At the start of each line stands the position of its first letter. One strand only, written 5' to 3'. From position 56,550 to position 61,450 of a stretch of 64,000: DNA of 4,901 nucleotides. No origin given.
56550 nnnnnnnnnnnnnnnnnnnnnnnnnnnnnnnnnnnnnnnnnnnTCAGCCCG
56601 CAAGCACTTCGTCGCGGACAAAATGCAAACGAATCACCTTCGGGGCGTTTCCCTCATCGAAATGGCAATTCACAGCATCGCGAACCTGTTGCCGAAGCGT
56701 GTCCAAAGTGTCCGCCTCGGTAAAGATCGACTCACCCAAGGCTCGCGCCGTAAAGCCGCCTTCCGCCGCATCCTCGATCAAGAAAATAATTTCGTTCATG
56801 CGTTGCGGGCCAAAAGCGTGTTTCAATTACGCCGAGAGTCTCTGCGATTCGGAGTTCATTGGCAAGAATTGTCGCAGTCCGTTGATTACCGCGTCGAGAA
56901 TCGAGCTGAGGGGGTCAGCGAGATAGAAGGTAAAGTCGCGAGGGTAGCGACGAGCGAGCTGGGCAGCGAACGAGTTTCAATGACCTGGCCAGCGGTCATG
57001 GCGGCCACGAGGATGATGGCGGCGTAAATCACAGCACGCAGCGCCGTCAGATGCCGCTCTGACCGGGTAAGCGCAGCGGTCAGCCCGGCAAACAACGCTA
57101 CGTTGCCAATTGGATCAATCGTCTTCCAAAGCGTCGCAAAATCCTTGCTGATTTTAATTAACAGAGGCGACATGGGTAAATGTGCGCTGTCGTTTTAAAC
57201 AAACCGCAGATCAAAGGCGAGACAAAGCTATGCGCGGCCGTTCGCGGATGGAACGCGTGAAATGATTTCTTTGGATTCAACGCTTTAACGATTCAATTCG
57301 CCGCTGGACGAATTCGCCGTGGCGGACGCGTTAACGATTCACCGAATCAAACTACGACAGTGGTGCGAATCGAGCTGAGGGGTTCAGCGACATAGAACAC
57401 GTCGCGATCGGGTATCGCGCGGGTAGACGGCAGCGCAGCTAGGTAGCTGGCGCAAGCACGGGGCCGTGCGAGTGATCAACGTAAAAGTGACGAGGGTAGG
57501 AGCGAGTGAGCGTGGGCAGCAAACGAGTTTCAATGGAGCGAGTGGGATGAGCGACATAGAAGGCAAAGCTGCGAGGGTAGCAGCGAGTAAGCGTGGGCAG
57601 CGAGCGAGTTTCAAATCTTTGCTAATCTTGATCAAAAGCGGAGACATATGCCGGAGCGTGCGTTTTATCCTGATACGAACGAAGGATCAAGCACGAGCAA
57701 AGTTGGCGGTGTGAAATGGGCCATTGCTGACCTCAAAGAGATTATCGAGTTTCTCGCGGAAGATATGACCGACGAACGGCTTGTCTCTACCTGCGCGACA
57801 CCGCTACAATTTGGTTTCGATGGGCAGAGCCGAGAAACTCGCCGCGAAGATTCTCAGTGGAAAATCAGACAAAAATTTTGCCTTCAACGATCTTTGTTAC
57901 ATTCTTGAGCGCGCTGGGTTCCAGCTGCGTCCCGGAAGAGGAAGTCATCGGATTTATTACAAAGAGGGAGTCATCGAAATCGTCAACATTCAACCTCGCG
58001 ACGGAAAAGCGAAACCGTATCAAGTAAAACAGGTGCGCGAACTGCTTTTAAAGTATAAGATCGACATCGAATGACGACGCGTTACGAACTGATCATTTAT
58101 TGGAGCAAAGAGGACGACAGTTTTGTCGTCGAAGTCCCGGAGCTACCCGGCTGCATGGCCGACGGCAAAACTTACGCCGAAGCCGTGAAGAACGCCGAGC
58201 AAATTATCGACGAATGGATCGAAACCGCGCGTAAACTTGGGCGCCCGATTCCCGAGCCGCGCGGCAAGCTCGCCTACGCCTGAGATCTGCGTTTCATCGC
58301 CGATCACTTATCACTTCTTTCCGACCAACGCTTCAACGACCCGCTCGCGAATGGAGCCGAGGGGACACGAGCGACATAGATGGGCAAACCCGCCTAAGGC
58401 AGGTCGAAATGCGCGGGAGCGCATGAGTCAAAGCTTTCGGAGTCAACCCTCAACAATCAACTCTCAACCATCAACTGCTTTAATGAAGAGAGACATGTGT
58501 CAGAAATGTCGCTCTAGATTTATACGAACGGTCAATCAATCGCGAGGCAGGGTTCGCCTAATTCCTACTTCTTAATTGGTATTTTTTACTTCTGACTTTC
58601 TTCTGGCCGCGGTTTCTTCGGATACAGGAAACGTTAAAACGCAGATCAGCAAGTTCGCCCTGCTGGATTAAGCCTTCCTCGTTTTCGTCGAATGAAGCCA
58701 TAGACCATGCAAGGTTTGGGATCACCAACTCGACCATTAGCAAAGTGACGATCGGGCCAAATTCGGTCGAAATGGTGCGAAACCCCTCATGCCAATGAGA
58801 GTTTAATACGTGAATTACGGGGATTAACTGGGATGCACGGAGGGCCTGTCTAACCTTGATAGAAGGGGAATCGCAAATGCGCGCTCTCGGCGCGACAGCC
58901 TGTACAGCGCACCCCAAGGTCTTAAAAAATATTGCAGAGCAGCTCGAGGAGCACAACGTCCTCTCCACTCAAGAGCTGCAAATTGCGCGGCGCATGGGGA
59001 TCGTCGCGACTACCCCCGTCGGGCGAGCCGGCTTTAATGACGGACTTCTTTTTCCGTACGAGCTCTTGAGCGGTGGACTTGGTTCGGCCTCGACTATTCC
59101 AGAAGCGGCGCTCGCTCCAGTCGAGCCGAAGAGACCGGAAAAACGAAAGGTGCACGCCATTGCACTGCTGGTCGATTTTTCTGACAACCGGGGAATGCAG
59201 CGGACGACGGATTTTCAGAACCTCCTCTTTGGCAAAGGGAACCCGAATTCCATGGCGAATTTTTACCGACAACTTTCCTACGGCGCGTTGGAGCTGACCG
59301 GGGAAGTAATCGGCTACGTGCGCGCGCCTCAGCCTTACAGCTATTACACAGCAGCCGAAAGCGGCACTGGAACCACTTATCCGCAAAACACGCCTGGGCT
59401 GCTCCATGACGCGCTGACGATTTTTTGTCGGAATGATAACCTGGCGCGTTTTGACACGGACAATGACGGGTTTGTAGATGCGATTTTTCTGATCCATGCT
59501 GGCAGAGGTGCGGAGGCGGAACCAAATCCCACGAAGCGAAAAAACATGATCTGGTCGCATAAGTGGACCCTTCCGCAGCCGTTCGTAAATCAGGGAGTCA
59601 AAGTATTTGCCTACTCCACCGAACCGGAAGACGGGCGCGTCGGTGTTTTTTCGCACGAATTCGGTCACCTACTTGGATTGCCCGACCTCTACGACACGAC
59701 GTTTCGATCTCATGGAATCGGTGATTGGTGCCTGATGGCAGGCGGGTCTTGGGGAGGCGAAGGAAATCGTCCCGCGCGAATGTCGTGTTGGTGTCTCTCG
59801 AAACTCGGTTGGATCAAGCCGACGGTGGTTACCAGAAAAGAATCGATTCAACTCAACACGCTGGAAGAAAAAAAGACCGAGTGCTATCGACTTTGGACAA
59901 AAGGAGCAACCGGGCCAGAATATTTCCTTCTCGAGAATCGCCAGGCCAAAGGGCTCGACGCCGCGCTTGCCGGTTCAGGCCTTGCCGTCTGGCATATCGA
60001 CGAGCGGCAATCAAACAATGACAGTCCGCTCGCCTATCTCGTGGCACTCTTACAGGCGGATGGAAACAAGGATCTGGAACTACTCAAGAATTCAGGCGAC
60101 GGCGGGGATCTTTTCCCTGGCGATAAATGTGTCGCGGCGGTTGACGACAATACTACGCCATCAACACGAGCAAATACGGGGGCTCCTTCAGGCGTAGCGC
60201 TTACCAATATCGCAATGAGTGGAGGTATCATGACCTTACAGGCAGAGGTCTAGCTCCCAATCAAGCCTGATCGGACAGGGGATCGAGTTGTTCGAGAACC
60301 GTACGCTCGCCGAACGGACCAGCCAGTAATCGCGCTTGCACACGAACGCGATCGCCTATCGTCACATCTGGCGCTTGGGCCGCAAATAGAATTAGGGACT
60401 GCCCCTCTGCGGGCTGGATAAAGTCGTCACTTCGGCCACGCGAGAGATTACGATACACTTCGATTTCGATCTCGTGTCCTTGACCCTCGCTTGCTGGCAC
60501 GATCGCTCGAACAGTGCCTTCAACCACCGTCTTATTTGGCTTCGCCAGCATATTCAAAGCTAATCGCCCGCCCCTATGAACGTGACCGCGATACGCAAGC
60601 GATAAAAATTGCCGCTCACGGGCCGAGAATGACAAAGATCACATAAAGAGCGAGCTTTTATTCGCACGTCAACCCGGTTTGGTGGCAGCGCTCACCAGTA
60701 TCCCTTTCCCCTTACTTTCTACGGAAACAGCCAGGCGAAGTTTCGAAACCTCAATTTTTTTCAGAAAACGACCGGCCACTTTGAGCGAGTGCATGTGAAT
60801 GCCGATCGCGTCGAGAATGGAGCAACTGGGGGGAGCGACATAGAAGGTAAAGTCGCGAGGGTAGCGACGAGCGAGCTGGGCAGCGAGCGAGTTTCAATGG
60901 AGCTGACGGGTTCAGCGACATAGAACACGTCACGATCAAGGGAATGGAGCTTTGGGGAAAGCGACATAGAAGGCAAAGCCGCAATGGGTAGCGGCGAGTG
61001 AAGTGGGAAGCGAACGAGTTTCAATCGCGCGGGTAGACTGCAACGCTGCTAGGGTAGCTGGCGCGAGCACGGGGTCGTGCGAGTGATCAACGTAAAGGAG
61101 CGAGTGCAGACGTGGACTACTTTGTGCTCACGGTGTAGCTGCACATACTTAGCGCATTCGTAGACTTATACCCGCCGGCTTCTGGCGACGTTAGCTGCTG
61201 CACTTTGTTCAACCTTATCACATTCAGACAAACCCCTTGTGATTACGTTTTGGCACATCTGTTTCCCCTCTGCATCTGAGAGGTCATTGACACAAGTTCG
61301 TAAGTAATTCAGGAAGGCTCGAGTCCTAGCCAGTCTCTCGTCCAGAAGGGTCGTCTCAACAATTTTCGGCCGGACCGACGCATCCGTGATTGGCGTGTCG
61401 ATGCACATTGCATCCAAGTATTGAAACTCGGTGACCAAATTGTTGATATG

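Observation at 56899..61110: Family of ~83-nt structured repeats at four loci, interleaved with hicAB cassettes and gene fragments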

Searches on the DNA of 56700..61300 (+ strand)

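Call 29: search_rna_families(source=window, start=56700, end=61300, threshold=evalue, max_evalue=1)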
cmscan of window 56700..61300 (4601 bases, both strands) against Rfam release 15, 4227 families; matches with E-value up to 1: 0.
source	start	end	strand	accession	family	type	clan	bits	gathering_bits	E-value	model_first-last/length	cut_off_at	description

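Call 56: build_rna_model(alignment_id=A1, structure=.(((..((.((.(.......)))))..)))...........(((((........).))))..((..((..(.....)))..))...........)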
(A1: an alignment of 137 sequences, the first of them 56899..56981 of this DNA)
Model R1 built from alignment A1 (137 sequences, 94 columns); structure: as given.
model positions 84; base pairs 18; branch points 2; effective number of sequences 2.23; information 0.676 bits per position. Calibrated on 0.2 Mb of random sequence (short: E-values are rough).
structure used (alignment columns):
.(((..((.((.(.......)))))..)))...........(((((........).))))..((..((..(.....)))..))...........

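Call 57: search_with_rna_model(model_id=R1, source=window, filters=off, max_evalue=1)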
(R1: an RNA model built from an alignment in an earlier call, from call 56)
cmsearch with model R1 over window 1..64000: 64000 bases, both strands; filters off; matches with E-value up to 1: 11.
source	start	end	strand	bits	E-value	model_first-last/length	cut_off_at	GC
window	57532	57615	+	103.1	2.8e-25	1-84/84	no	0.56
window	60816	60898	+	102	5.3e-25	1-84/84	no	0.58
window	56899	56981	+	100.3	1.5e-24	1-84/84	no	0.57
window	60943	61025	+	89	1.4e-21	1-84/84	no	0.52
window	57451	57531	+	43.6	1.1e-09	2-81/84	no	0.59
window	58350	58432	+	28.2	1.3e-05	1-84/84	no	0.59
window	57368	57449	+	22.3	0.00045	1-84/84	no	0.61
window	60899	60919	+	15.5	0.027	4-24/84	no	0.67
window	14545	14614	-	10.4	0.59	1-84/84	no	0.51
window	42573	42637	+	10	0.77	1-84/84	no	0.48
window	61028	61090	+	9.6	0.96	1-84/84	no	0.65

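Call 64: search_dna_similar(query=window:60816-61096:+, collection=plasmids, mode=distant, max_evalue=0.001, max_rows=10)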
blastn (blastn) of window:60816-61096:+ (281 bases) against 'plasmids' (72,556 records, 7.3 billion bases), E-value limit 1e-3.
No match.

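Call 65: search_dna_similar(query=window:60816-61096:+, collection=phages, mode=distant, max_evalue=0.001, max_rows=10)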
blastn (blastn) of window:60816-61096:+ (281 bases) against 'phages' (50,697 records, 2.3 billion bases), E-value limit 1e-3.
No match.

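Call 66: search_with_rna_model(model_id=R1, sources=[L121, L091, L095, L110, L109, L013, L019, L065, L089, L090, L111], max_evalue=0.01)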
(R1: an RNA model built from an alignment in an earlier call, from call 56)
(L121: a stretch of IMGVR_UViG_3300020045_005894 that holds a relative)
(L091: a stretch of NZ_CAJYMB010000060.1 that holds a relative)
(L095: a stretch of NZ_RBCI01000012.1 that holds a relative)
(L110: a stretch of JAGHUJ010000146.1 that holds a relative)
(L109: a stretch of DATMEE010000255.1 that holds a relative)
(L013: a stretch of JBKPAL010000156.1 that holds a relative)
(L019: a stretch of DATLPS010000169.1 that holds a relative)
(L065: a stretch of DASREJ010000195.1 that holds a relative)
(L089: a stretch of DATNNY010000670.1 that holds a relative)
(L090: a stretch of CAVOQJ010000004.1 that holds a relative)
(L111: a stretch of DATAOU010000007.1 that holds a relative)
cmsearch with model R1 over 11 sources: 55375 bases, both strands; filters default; matches with E-value up to 0.01: 13.
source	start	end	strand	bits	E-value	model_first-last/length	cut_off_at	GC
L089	1156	1239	+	102.5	3.5e-25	1-84/84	no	0.51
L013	270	353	-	100.4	1.3e-24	1-84/84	no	0.52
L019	2729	2812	-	97.1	9e-24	1-84/84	no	0.58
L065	589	673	-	96.8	1.1e-23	1-84/84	no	0.55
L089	6171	6254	-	95.2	2.8e-23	1-84/84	no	0.49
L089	6081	6164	-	95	3.3e-23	1-84/84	no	0.55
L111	4827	4911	-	91.2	3.2e-22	1-84/84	no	0.51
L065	4053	4137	+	77.3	1.5e-18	1-84/84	no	0.53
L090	2118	2198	-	69.6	1.5e-16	1-84/84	no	0.57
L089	3672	3752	+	68.8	2.4e-16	1-84/84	no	0.59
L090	1951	2034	-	62.4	1.1e-14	1-84/84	no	0.56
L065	1206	1287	+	49.3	3.2e-11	1-84/84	no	0.65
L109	5315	5372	-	33.1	5.5e-07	1-84/84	no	0.53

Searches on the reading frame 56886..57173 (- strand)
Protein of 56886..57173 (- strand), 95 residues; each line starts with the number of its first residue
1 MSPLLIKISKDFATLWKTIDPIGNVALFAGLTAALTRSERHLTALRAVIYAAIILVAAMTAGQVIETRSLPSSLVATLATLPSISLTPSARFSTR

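Call 28: search_protein_families(library=pfam, proteins=[window:56886-57173:-], max_evalue=0.01)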
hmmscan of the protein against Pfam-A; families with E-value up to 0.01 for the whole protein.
window:56886-57173:- (95 aa): 1 family
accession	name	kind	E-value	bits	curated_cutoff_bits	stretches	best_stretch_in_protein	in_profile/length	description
PF01914.23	MarC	-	1.8e-11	44.3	23.9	1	8-65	4-61/203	MarC family integral membrane protein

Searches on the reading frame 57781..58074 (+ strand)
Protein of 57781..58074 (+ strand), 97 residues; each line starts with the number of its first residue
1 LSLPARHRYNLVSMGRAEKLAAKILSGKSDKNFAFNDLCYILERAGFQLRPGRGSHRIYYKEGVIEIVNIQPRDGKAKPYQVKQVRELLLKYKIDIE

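Call 28: search_protein_families(library=pfam, proteins=[window:57781-58074:+], max_evalue=0.01)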
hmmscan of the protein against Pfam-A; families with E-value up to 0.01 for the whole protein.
window:57781-58074:+ (97 aa): 1 family
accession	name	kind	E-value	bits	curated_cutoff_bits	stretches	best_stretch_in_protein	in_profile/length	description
PF07927.17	HicA_toxin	-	3.8e-09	37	27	1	36-86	2-53/58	HicA toxin of bacterial toxin-antitoxin,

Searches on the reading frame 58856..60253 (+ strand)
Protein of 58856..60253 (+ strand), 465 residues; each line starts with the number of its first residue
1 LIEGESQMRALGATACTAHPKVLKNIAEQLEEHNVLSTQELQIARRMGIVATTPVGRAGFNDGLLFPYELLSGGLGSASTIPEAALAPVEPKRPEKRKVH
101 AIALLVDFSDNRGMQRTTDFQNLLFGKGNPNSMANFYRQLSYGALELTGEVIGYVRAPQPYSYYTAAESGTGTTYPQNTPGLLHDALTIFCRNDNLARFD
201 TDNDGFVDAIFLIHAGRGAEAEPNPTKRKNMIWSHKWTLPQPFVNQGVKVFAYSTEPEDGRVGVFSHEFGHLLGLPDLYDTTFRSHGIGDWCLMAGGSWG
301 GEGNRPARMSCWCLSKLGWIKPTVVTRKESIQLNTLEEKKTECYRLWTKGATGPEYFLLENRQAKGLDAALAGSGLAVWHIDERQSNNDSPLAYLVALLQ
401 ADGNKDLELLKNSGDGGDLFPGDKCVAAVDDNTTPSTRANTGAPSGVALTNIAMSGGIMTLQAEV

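Call 28: search_protein_families(library=pfam, proteins=[window:58856-60253:+], max_evalue=0.01)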
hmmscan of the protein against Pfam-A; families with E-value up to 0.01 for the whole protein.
window:58856-60253:+ (465 aa): 1 family
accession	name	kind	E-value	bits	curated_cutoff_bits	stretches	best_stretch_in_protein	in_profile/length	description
PF05547.17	Peptidase_M6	-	3.3e-30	105.8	22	1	118-312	47-280/294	Immune inhibitor A peptidase M6, catalytic domain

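Call 48: search_protein_families(library=padloc, proteins=[window:58856-60253:+], max_evalue=0.01)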
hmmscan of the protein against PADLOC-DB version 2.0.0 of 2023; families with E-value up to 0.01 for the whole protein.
window:58856-60253:+ (465 aa): 0 families
